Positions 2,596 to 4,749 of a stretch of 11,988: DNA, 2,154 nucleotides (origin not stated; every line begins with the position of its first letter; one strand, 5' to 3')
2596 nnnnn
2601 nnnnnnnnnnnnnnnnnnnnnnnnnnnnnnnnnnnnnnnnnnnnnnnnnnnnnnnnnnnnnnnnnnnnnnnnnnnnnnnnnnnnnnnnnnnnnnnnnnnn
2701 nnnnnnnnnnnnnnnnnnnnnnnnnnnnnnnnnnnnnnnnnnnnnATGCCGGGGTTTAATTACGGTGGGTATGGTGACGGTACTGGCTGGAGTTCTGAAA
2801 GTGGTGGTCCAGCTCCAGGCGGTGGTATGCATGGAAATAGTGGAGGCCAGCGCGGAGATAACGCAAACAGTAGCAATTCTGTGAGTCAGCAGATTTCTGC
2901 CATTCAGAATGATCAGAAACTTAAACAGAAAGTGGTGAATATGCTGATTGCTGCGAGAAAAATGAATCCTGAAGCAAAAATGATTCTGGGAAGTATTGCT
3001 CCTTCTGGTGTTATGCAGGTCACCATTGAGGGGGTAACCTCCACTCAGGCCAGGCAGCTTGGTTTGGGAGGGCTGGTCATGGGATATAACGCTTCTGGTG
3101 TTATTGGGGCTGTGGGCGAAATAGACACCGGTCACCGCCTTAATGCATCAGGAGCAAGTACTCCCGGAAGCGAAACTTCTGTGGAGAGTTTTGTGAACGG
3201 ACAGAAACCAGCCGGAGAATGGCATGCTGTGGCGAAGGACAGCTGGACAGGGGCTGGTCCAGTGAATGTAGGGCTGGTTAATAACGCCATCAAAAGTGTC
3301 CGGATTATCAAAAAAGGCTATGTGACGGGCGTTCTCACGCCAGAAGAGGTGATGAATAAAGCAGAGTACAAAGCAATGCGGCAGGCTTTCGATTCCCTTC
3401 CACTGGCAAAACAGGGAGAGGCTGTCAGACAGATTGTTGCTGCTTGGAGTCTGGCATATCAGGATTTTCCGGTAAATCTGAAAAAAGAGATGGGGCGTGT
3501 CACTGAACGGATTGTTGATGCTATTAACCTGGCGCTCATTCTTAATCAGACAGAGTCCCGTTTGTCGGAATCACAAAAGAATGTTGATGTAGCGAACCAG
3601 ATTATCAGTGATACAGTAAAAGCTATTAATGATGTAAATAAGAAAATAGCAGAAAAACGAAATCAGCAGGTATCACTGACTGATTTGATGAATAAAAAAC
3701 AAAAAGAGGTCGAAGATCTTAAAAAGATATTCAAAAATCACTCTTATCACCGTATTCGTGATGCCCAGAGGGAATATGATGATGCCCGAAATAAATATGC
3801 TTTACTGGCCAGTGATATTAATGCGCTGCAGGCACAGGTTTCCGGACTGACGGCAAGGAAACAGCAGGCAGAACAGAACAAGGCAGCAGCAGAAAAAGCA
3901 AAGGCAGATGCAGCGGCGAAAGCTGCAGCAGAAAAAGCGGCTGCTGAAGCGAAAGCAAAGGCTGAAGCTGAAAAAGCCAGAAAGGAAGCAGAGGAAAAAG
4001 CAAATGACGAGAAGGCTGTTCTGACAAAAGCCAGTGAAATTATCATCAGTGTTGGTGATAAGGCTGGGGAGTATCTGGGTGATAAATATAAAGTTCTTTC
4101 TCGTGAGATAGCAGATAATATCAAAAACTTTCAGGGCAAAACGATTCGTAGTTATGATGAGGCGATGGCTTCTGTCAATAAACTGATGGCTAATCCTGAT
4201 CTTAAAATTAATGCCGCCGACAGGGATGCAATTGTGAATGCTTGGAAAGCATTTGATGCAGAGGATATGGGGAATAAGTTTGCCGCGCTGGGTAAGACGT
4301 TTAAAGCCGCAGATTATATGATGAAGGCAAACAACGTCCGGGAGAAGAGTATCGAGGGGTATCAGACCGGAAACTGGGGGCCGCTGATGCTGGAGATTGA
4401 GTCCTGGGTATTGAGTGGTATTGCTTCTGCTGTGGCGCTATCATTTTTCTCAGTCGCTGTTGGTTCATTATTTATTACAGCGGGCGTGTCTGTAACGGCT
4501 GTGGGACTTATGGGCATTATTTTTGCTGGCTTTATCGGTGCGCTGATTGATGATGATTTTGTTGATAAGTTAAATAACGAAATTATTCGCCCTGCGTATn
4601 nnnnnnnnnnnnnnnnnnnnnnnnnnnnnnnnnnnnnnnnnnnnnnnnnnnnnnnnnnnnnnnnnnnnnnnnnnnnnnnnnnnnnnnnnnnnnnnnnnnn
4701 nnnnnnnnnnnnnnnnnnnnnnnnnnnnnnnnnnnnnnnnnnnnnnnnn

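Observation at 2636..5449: Complete SOS-controlled colicin operon of the colicin A/U/Y pore-forming family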

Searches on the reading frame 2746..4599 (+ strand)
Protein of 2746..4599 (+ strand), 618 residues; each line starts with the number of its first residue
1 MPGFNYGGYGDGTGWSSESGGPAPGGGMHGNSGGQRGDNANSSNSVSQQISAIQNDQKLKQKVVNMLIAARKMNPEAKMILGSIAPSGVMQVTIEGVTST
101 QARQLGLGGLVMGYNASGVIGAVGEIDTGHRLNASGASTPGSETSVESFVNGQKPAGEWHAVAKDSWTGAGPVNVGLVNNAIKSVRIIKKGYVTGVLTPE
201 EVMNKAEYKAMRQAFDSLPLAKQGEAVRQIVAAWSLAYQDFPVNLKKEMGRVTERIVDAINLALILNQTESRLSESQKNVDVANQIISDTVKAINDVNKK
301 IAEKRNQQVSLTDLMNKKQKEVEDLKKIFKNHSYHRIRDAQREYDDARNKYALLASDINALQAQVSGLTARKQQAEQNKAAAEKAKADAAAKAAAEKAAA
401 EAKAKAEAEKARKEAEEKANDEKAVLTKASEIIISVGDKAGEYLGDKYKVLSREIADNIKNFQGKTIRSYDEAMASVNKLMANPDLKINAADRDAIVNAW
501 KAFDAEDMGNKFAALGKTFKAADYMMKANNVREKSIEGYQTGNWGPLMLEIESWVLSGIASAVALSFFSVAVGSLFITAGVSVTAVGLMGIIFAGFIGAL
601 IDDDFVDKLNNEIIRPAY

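Call 16: search_protein_families(proteins=[window:2746-4599:+], library=ncbifam, max_evalue=0.01)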
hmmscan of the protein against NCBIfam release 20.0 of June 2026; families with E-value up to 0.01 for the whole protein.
window:2746-4599:+ (618 aa): 4 families
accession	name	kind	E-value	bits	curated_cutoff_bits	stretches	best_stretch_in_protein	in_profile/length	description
TIGR02168.1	SMC_prok_B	equivalog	6.6e-06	24.1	567.35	1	265-441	306-487/1181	chromosome segregation protein SMC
TIGR02794.1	tolA_full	equivalog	2.3e-05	23.8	59.45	1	302-426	114-233/362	cell envelope integrity protein TolA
NF046106.1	ResusProRpf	equivalog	0.00015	21.5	180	1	369-440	144-217/258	resuscitation-promoting factor Rpf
TIGR02169.1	SMC_prok_A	equivalog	0.001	16.8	729.4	1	245-431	293-470/1165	chromosome segregation protein SMC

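Call 20: profile_search(protein=window:2746-4599:+)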
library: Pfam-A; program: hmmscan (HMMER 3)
A. the first sequence (618 residues): domains with independent E <= 10: 5; with E <= 0.001: 1
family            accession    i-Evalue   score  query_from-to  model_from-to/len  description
Colicin           PF01024.24    2.1e-12    47.7     415-611         1-184/185  Colicin pore forming domain
Cyt_c_ox_IV       PF12270.13       0.28    11.7     552-594        83-125/132  Cytochrome c oxidase subunit IV
MAP7              PF05672.16        2.7     8.3     298-423        13-129/153  MAP7 (E-MAP-115) family
Ndc1_Nup          PF09531.15        4.2     6.4     277-425       325-456/607  Nucleoporin protein Ndc1-Nup
ALMT              PF11744.14        6.6     5.9     258-421       277-439/471  Aluminium activated malate transporter
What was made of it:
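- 3988..4578 (+): Pore-forming domain (residues 415-611). Pfam PF01024 (call 20).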

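Call 23: search_solved_structures(query=window:2746-4599:+, max_evalue=0.001, show_alignments=2)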
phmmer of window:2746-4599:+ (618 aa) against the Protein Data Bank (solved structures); distinct sequences matched with E-value up to 0.001: 9.
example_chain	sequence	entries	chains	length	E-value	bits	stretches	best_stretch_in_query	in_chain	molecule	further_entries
1rh1_A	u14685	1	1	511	7.5e-99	335.3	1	399-615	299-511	Colicin B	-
1col_A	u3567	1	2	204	1.1e-84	288.6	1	417-618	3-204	COLICIN A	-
3few_X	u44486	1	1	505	1.1e-75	258.9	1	422-618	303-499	Colicin S4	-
1a87_A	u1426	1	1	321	1.1e-66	229.2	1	415-613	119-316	COLICIN N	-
6thk_A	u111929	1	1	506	1.7e-13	53.6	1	396-614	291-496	Pyocin S5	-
8iom_A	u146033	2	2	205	2.1e-12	50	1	430-611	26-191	Colicin 1B | Colicin Ib protein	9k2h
3iax_B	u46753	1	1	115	3e-12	49.5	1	1-45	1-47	Colicin-A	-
1cii_A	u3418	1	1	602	7.6e-12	48.1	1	319-610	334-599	COLICIN IA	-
2i88_A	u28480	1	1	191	5.3e-11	45.4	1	430-585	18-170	Colicin-E1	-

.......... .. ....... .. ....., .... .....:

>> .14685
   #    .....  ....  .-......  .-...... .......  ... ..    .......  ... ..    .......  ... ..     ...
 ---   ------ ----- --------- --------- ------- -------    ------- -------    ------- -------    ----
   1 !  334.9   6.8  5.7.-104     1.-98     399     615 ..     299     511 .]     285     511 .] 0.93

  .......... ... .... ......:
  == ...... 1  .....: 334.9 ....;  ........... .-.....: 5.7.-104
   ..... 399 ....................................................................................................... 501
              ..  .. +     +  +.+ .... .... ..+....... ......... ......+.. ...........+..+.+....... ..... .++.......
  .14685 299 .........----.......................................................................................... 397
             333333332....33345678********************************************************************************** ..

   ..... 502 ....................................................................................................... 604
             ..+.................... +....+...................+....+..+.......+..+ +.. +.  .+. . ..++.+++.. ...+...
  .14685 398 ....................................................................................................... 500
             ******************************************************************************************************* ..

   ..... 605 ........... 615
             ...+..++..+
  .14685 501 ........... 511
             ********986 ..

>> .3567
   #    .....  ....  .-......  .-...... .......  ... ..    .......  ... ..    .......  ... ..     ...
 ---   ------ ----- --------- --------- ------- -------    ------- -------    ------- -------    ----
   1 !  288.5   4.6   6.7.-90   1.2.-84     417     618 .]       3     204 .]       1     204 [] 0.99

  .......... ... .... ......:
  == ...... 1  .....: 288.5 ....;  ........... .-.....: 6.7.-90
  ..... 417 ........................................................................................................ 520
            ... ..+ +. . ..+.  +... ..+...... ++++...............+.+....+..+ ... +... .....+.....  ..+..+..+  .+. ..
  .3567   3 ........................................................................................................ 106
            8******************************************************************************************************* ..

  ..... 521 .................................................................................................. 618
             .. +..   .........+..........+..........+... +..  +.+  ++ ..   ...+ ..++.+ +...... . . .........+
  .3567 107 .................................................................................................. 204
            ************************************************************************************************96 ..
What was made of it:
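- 2746..2895 (+): Gly-rich N-terminal translocation segment (residues 1-50) with a colicin A-type TolB box. Matches PDB 3iax_B colicin A residues 1-47, E 3e-12 (call 23).
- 3988..4578 (+): Matches the colicin B, A, S4 and N structures, E 1e-66 to 1e-99 (call 23).
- On SOS-regulated group A colicin operon: Sequence proxies only: the LexA boxes and a colicin A-type TolB box (3iax_B, E 3e-12, call 23).
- Closest known: Colicin B. Same: Homology starts right after the Ala/Lys/Glu linker (call 23).
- Closest known: Colicin B. Different: No homology upstream of residue 399 (call 23).
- Checked: Residues 415-611 match Pfam Colicin PF01024, and the C-terminus matches the colicin B, A, S4 and N structures (E 1e-66 to 1e-99) (calls 20, 23).
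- PDB matches to the pore domains of colicins B, A, S4 and N and to the colicin A TolB box (call 23).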

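Call 26: search_dna_similar(query=window:2746-4599:+, collection=plasmids, mode=protein, max_rows=60, rows=spread)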
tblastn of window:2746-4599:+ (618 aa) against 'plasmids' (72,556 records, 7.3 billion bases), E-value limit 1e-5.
Records with a match: 495; places in all: 537; records where one place covers at least 80% of the query: 20.
Best place of each record, by identity: >=99% 10; 90-95% 2; 80-90% 12; 60-80% 191; <60% 280.
By first word of the organism name: Escherichia 311; Klebsiella 120; Salmonella 19; Proteus 18; Shigella 13; Serratia 4; Providencia 3; Enterobacter 2; Citrobacter 2; Mixta 1; and 2 more.
By predicted mobility (MOB-suite, as given by PLSDB): mobilizable 206; conjugative 148; non-mobilizable 141.
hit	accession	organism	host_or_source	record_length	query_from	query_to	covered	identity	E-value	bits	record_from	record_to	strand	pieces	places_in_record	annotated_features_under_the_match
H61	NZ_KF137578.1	Escherichia coli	Aepyceros melampus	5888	38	618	94%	100.0%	0e+0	981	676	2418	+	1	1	cra: pore-forming bacteriocin colicin R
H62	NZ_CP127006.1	Escherichia coli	mixed culture,pork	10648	38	618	94%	99.7%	0e+0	978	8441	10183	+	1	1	cra: pore-forming bacteriocin colicin R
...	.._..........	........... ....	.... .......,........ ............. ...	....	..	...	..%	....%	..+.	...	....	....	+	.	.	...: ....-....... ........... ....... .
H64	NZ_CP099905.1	Escherichia albertii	GWG,cell culture,feces,Poyang Lake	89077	425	615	31%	77.5%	6e-75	268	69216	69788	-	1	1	cba: pore-forming bacteriocin colicin B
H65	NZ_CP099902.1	Escherichia albertii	TBG,cell culture,feces,Poyang Lake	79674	425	615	31%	77.5%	1e-74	268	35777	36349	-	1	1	cba: pore-forming bacteriocin colicin B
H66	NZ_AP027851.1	Escherichia coli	-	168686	425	615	31%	77.5%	1e-74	268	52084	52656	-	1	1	cba: pore-forming bacteriocin colicin B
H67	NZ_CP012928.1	Salmonella enterica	Homo sapiens,human stool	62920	425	615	31%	77.5%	1e-74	267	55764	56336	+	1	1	cba: pore-forming bacteriocin colicin B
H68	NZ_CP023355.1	Escherichia coli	canine,whole organism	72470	425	615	31%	77.5%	1e-74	267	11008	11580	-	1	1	cba: pore-forming bacteriocin colicin B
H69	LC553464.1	Escherichia coli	-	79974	425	615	31%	77.5%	1e-74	267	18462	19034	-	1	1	none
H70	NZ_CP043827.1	Escherichia coli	Cattle,Genomic DNA,feces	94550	425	615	31%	77.5%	1e-74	267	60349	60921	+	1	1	cba: pore-forming bacteriocin colicin B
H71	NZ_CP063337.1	Escherichia coli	Homo sapiens,rectal swab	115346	425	615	31%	77.5%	1e-74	267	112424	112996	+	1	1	cba: pore-forming bacteriocin colicin B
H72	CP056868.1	Escherichia coli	culture,Wastewater effluent sample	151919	425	615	31%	77.5%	1e-74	267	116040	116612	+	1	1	cba: pore-forming bacteriocin colicin B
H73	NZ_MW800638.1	Escherichia coli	-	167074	425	615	31%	77.5%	1e-74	267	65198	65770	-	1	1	cba: pore-forming bacteriocin colicin B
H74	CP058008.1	Escherichia coli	culture,Pooled sheep faecal samples ...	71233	425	615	31%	77.5%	1e-74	267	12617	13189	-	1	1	cba: pore-forming bacteriocin colicin B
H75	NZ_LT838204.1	Escherichia coli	Homo sapiens,clinical isolate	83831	425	615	31%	77.5%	1e-74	267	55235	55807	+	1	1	cba: pore-forming bacteriocin colicin B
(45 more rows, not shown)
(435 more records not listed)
